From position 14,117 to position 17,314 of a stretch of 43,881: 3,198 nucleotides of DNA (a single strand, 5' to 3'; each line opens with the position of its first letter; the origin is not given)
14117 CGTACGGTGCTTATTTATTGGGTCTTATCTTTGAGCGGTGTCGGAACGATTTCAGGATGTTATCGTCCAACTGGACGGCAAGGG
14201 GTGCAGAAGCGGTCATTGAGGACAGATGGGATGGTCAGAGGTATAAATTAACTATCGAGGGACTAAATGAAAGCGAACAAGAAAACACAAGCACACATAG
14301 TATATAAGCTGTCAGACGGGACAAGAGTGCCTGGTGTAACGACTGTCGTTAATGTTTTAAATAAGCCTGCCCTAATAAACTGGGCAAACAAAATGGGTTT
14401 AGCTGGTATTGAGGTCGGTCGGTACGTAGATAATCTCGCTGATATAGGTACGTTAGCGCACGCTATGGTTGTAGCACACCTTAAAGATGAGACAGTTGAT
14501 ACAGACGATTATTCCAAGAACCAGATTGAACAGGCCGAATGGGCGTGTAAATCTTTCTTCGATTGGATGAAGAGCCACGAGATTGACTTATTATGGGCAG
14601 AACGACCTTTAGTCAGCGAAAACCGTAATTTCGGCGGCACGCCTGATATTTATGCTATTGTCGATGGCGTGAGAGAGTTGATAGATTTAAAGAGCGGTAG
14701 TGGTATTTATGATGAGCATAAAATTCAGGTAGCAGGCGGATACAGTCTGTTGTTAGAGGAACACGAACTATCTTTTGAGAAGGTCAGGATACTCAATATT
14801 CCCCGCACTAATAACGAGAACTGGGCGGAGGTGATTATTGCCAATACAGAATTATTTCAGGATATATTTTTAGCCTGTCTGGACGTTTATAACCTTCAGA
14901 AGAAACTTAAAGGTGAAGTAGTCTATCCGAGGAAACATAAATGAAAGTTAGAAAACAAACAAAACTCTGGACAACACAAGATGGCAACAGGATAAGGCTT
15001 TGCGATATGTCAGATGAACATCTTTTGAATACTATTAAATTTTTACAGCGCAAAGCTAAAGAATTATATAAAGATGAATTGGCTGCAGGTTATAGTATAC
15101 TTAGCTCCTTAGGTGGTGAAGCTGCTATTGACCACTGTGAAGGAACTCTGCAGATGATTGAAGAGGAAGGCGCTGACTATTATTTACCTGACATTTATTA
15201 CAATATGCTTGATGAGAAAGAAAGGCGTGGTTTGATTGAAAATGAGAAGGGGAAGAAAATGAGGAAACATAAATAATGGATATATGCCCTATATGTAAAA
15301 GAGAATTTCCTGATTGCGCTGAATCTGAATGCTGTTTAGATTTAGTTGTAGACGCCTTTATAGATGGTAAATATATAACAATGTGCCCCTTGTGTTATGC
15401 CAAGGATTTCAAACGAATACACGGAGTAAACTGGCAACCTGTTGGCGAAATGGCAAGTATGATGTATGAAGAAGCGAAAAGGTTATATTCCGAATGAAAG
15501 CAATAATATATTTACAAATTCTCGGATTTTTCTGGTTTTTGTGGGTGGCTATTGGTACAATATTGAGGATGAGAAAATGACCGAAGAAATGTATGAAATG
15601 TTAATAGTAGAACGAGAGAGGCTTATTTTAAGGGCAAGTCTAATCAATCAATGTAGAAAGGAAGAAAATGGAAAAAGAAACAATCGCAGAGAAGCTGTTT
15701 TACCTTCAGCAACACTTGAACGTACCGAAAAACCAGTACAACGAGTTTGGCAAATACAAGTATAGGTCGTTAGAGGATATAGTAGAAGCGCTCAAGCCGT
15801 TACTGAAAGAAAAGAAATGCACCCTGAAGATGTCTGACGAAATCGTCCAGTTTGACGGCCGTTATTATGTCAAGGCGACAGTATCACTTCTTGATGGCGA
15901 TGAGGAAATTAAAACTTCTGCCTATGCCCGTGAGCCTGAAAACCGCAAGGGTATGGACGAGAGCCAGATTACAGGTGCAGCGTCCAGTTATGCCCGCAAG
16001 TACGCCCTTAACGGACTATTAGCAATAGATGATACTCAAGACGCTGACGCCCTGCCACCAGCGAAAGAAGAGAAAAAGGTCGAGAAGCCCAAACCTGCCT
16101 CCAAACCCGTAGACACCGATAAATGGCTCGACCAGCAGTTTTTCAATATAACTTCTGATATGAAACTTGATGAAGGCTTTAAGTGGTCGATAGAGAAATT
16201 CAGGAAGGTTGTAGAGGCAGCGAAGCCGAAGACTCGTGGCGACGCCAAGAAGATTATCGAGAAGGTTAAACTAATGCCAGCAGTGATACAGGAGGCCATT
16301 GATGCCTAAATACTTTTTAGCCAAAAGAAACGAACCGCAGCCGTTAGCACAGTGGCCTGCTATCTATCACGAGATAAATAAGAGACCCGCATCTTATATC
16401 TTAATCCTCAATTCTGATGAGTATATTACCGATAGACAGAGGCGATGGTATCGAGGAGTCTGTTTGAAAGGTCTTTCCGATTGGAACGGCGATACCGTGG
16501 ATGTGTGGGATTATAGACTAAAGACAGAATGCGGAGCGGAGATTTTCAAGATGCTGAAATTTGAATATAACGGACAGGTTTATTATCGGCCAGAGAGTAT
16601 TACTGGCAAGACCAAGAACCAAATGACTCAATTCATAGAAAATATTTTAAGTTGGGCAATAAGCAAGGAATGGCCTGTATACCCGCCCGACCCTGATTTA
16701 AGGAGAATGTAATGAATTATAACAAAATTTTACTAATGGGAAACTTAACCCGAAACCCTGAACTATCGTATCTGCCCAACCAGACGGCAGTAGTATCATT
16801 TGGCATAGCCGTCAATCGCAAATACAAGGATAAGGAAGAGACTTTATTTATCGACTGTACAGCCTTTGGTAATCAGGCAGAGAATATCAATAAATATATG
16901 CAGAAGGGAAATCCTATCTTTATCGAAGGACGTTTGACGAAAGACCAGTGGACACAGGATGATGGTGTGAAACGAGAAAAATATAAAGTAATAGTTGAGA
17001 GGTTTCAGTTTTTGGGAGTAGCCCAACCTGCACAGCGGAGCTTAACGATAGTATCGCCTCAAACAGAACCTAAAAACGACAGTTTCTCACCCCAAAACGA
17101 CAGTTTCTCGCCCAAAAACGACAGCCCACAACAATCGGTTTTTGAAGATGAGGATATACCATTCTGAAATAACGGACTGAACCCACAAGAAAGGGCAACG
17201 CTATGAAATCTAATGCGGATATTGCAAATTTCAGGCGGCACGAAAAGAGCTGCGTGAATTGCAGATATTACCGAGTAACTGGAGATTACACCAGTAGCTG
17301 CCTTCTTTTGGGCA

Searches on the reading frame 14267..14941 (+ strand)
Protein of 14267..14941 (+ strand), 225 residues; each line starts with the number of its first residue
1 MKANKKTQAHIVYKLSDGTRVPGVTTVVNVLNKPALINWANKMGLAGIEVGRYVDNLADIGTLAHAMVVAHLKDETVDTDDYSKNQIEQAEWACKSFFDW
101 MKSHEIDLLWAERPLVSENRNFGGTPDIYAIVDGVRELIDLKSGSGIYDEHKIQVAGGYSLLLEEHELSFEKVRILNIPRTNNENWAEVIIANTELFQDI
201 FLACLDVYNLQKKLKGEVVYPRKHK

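Call 13: search_protein_families(library=pfam, proteins=[window:14267-14941:+], max_evalue=0.01)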
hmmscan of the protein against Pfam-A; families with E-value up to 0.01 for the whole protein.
window:14267-14941:+ (225 aa): 0 families

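Call 17: find_related_loci(query=window:14267-14941:+, collection=viral_contigs, flank=6000)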
Query window:14267-14941:+ (225 aa) in viral_contigs; peptide patterns used: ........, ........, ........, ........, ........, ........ (x = any residue, [..] = any of these).
8 stretches matched a pattern, but none encodes a relative of the query by tblastn (E <= 1e-3).

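Call 21: search_dna_similar(query=window:14267-14941:+, collection=phages, mode=protein, max_rows=25, max_evalue=0.001)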
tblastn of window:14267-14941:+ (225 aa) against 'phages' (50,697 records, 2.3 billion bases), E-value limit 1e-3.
Records with a match: 67; places in all: 67; records where one place covers at least 80% of the query: 51.
Best place of each record, by identity: <60% 67.
By first word of the organism name: Arthrobacter 51; Sinorhizobium 5; Microbacterium 4; Rhodococcus 2; Clavibacter 2; Marine 1; Mycobacterium 1; Tunturiibacter 1.
By host as written in the record: Arthrobacter globiformis B-2979 32; Arthrobacter atrocyaneus NRRL B-2883 6; Arthrobacter globiformis NRRL B-2979 SEA 5; Sinorhizobium meliloti 5; Microbacterium paraoxydans NRRL B-14843 4; Arthrobacter sulfureus ATCC 19098 2; Arthrobacter sulfureus NRRL B-14730 2; Arthrobacter globiformis NRRL B-2880 2; and 7 more.
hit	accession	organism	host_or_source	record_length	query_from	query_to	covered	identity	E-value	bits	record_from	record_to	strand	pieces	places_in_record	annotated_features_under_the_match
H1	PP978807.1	Arthrobacter phage Soondubu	Arthrobacter sulfureus ATCC 19098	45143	5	219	96%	27.3%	2e-6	54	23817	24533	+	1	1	26: exonuclease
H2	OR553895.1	Arthrobacter phage Nitro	Arthrobacter globiformis B-2979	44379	5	219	96%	26.8%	6e-6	52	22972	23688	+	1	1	27: RecB-like exonuclease/helicase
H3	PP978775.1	Arthrobacter phage Pumpkins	Arthrobacter globiformis B-2979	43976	5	219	96%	26.8%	1e-5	51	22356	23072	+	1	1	26: exonuclease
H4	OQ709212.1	Arthrobacter phage Cassia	Arthrobacter globiformis B-2979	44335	5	219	96%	26.4%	3e-5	50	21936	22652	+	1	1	26: Cas4 family exonuclease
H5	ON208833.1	Arthrobacter phage Iter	Arthrobacter globiformis NRRL B-2979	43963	5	219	96%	26.4%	6e-5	49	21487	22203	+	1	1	26: exonuclease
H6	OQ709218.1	Arthrobacter phage Ascela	Arthrobacter globiformis B-2979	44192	5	219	96%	26.4%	6e-5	49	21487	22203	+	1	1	26: Cas4 family exonuclease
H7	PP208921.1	Arthrobacter phage Berrie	Arthrobacter globiformis B-2979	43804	5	219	96%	26.4%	7e-5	49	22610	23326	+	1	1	27: Cas4 exonuclease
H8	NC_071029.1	Arthrobacter phage Elezi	Arthrobacter globiformis B-2979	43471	5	219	96%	26.0%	3e-5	50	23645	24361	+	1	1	28: exonuclease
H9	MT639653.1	Arthrobacter phage Elezi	Arthrobacter globiformis B-2979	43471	5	219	96%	26.0%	3e-5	50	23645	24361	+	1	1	28: exonuclease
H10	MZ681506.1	Arthrobacter phage Asa16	Arthrobacter globiformis B-2979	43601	5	219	96%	26.0%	3e-5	50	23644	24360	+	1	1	28: exonuclease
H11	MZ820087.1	Arthrobacter phage Niobe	Arthrobacter globiformis B-2979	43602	5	219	96%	26.0%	3e-5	50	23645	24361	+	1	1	28: exonuclease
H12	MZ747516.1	Arthrobacter phage Eraser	Arthrobacter globiformis B-2979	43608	5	219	96%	26.0%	3e-5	50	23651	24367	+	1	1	28: exonuclease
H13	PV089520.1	Arthrobacter phage IttyBittyPiggy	Arthrobacter atrocyaneus NRRL B-2883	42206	5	219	96%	25.6%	3e-5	50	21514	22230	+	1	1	26: exonuclease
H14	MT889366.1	Arthrobacter phage London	Arthrobacter globiformis B-2979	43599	5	219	96%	25.2%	3e-5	50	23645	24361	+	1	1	28: exonuclease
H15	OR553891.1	Arthrobacter phage CallinAllBarbz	Arthrobacter sulfureus ATCC 19098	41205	5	219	96%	24.8%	3e-6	53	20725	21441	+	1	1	24: exonuclease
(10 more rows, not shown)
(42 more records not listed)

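Call 23: find_homologous_proteins(query=window:14267-14941:+, max_evalue=0.00001)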
Query window:14267-14941:+ (225 aa): 1272 proteins with E <= 0.00001 among 1499 candidates; the best 120 are listed.
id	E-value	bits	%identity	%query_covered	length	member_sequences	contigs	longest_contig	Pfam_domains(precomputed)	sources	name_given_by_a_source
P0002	8.6e-148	508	100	100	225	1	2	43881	-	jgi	-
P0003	2.9e-97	343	68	98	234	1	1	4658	-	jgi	jgi:CRISPR/Cas system-associated exonuclease Cas4 (RecB family)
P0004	2.8e-96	339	67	97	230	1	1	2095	-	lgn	-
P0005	6.4e-93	328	63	98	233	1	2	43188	-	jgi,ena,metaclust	metaclust:\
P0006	3.7e-91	323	64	98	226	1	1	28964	-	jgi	jgi:hypothetical protein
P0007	6.8e-91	322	67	97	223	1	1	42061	-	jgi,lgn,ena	-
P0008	2.5e-90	320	64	98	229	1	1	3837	-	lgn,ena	-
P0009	1.5e-88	314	64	98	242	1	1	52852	-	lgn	-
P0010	2.9e-86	307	61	96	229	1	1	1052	-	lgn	-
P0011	5.4e-86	306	57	97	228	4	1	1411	-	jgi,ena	-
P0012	5.9e-86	306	62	98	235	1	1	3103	-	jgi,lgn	jgi:hypothetical protein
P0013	4.8e-84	299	62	98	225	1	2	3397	-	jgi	-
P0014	6.8e-84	299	62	98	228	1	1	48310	-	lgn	-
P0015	2.0e-81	291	60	98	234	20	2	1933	-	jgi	jgi:hypothetical protein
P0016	9.1e-81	289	60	97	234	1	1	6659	-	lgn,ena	-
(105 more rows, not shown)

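Call 24: find_encoding_contigs(protein=P0005, flank=6000, max_places=3)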
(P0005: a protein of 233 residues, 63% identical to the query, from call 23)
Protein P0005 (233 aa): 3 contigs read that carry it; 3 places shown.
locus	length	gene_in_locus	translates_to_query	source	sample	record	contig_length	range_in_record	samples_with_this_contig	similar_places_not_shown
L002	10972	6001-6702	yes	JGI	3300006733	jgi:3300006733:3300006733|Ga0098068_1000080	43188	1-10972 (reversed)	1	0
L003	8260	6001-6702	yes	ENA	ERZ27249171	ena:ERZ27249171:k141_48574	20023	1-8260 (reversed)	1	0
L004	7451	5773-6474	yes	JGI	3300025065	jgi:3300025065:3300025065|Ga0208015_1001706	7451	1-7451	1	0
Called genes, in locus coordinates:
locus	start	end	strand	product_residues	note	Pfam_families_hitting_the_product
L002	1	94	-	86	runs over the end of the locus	-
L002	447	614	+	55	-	-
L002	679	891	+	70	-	-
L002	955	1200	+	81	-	-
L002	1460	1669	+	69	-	-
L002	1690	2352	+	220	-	-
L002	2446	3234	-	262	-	PF02899:Phage_int_SAM_1 (weak), PF13495:Phage_int_SAM_4 (faint), PF00589:Phage_integrase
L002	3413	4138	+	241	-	-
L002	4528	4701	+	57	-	-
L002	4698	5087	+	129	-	-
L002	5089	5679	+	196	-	-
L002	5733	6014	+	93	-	-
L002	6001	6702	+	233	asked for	-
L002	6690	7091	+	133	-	-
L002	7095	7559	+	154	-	-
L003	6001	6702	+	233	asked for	-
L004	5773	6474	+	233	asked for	-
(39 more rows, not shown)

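Call 25: find_encoding_contigs(protein=P0007, flank=6000, max_places=3)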
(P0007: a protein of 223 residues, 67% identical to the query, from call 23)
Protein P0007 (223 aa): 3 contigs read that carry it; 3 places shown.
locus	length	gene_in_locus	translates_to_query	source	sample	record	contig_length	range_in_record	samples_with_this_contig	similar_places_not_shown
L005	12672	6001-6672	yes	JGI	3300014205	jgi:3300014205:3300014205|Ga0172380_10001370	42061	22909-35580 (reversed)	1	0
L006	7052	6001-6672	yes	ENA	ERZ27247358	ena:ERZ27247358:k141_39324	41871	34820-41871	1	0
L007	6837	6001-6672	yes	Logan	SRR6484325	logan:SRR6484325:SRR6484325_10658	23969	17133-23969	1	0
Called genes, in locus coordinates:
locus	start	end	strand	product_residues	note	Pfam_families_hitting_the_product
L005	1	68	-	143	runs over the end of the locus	PF03592:Terminase_2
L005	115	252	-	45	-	-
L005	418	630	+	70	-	-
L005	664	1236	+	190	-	-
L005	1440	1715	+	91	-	-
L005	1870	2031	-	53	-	-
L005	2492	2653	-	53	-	-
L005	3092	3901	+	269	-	-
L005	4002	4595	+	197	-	-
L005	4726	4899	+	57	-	-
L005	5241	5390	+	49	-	-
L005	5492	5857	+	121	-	-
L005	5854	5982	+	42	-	-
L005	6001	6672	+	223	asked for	-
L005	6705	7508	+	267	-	-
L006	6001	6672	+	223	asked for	-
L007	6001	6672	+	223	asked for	-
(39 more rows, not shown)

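Call 26: find_encoding_contigs(protein=P0006, flank=6000, max_places=3)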
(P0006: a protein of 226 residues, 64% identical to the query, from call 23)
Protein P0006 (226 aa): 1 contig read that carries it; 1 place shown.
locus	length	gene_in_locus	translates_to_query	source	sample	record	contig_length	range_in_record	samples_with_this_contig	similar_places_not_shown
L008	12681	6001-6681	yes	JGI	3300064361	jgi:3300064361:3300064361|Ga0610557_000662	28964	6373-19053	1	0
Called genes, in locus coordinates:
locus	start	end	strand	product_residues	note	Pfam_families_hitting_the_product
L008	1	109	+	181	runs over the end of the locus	PF21448:DNMK (weak)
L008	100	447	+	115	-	PF14359:DUF4406 (faint), PF24963:DUF7768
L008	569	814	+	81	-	-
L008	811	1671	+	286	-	PF00149:Metallophos (faint)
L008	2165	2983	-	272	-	PF02899:Phage_int_SAM_1 (weak), PF00589:Phage_integrase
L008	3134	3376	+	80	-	-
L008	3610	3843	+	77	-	-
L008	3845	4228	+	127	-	-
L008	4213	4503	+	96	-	-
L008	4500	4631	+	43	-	-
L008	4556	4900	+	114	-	-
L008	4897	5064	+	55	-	-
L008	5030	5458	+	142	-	-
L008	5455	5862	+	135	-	PF09643:YopX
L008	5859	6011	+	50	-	-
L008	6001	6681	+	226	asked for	-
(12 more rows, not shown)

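Call 27: find_encoding_contigs(protein=P0009, flank=6000, max_places=3)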
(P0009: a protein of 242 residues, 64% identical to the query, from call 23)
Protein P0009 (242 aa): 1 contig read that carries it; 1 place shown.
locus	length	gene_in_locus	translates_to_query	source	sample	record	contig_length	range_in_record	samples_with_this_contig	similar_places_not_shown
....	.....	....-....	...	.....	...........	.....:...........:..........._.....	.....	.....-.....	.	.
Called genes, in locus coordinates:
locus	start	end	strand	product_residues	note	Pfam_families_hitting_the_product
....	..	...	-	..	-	-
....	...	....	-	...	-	-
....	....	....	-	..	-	-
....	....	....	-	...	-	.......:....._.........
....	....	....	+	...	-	-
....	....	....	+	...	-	-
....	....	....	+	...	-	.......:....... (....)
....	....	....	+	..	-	-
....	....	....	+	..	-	-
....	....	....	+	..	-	-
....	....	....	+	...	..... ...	-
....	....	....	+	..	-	-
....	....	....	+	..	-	-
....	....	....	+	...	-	-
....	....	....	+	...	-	-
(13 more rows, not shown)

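Call 28: find_encoding_contigs(protein=P0014, flank=6000, max_places=3)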
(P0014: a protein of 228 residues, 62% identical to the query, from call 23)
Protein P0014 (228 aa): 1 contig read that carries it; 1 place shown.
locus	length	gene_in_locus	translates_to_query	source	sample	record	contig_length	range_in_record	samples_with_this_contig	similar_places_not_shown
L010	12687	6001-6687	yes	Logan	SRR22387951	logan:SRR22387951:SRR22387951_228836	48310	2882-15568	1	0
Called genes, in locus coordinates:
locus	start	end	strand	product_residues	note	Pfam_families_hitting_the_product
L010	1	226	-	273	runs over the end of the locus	PF13730:HTH_36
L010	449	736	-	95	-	-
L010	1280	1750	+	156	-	-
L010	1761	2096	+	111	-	-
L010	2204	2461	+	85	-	PF02810:SEC-C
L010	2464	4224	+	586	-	PF01807:Zn_ribbon_DnaG, PF01751:Toprim (faint), PF13481:AAA_25 (faint)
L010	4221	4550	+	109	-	PF09643:YopX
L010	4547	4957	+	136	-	PF05766:NinG (weak)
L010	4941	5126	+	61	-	-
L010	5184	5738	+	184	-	-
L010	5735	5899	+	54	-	-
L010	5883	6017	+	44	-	-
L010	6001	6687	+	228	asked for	-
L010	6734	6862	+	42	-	-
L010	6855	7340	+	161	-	-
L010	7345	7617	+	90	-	-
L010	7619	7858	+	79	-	-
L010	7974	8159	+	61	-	-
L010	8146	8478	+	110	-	PF18909:dGTP_diPhyd_N (weak)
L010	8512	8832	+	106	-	-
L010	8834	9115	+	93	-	-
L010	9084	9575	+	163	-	-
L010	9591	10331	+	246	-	PF00145:DNA_methylase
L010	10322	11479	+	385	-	PF02086:MethyltransfD12 (weak)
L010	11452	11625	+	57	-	-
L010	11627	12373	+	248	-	-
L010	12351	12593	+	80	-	-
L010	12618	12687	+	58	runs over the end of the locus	-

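Call 40: find_related_loci(query=A2, collection=viral_contigs, flank=8000)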
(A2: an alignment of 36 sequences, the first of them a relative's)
Query A2 (225 aa) in viral_contigs; peptide patterns used: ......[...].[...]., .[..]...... (x = any residue, [..] = any of these).
89 stretches matched a pattern; 85 encode a relative of the query (tblastn E <= 1e-3); the best 80 are kept; 80 distinct loci.
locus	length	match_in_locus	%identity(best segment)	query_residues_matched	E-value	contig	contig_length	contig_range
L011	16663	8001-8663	67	6-224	8e-97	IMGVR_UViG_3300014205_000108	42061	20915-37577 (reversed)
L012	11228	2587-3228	57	4-208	7e-74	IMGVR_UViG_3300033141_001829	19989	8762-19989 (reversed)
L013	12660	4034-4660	56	6-215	1e-73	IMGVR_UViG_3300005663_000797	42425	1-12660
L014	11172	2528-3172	56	4-209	2e-72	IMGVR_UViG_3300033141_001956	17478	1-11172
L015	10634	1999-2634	56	6-215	3e-72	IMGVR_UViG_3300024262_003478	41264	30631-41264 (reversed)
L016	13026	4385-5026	56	6-217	3e-71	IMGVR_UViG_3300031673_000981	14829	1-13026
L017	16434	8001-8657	54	2-218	4e-71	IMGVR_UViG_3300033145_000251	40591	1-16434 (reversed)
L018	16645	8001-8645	50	7-214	6e-67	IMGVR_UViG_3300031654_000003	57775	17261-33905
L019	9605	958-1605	52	6-214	3e-70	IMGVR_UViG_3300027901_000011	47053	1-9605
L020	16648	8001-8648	53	6-217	2e-64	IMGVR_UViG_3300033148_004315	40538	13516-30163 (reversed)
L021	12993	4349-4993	55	4-215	1e-64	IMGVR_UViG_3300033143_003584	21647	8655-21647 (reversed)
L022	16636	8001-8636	52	8-217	4e-64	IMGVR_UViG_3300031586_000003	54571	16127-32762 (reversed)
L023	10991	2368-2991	51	13-217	8e-63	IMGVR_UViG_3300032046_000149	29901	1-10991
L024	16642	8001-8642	54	6-215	3e-62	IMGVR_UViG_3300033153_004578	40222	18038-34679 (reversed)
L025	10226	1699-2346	47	1-217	2e-61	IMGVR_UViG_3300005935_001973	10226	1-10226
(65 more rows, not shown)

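Call 63: search_protein_families(library=pfam, proteins=[L010:449-733:-], max_evalue=10)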
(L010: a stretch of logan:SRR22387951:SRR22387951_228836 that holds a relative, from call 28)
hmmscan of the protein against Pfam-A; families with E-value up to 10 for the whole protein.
L010:449-733:- (94 aa): 0 families

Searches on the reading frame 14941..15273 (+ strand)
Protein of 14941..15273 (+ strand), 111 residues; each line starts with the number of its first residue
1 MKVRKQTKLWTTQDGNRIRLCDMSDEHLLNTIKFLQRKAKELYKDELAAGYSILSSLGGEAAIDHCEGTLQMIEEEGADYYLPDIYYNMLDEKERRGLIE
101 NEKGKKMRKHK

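Call 13: search_protein_families(library=pfam, proteins=[window:14941-15273:+], max_evalue=0.01)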
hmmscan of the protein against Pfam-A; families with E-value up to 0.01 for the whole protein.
window:14941-15273:+ (111 aa): 0 families

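Call 42: search_protein_families(library=phrogs, proteins=[window:14941-15273:+], max_evalue=0.001)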
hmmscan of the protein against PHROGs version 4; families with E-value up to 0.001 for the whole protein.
window:14941-15273:+ (111 aa): 2 families
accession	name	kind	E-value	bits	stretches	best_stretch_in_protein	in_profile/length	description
phrog_16964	-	unknown function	1.2e-09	39.4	1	4-39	4-39/113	-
phrog_22435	-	unknown function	5.4e-06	27.3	1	5-53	74-119/136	-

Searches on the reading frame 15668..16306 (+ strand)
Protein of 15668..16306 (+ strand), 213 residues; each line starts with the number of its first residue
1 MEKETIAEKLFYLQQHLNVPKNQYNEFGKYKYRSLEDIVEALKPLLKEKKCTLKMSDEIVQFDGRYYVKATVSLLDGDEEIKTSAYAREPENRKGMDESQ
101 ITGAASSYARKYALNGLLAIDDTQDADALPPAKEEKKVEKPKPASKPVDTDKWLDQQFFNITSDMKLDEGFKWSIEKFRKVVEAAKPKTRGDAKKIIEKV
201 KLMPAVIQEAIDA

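Call 42: search_protein_families(library=phrogs, proteins=[window:15668-16306:+], max_evalue=0.001)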
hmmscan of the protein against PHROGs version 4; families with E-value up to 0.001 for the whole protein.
window:15668-16306:+ (213 aa): 3 families
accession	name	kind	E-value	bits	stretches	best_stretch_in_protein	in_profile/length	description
phrog_155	-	DNA, RNA and nucleotide metabolism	4.8e-45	155.5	1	1-182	63-224/308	Erf-like ssDNA annealing protein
phrog_2324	-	DNA, RNA and nucleotide metabolism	3e-14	54.1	1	3-152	8-155/193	Erf-like ssDNA annealing protein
phrog_34817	-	unknown function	3.3e-05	24.3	1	29-148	44-155/291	-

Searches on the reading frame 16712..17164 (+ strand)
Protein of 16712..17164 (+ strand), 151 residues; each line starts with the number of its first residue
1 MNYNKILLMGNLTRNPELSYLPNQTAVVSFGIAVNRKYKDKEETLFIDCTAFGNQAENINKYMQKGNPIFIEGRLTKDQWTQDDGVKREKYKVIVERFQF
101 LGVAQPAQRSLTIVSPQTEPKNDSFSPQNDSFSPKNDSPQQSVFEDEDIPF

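Call 42: search_protein_families(library=phrogs, proteins=[window:16712-17164:+], max_evalue=0.001)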
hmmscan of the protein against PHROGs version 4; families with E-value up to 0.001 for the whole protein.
window:16712-17164:+ (151 aa): 3 families
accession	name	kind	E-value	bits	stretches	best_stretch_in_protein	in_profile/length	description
phrog_44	-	DNA, RNA and nucleotide metabolism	1.7e-42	147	1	1-151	85-228/271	single strand DNA binding protein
phrog_25370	-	unknown function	4.6e-12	46.4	1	4-41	3-40/48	-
phrog_12631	-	DNA, RNA and nucleotide metabolism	7.2e-05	23.9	1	4-37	31-64/78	single strand DNA binding protein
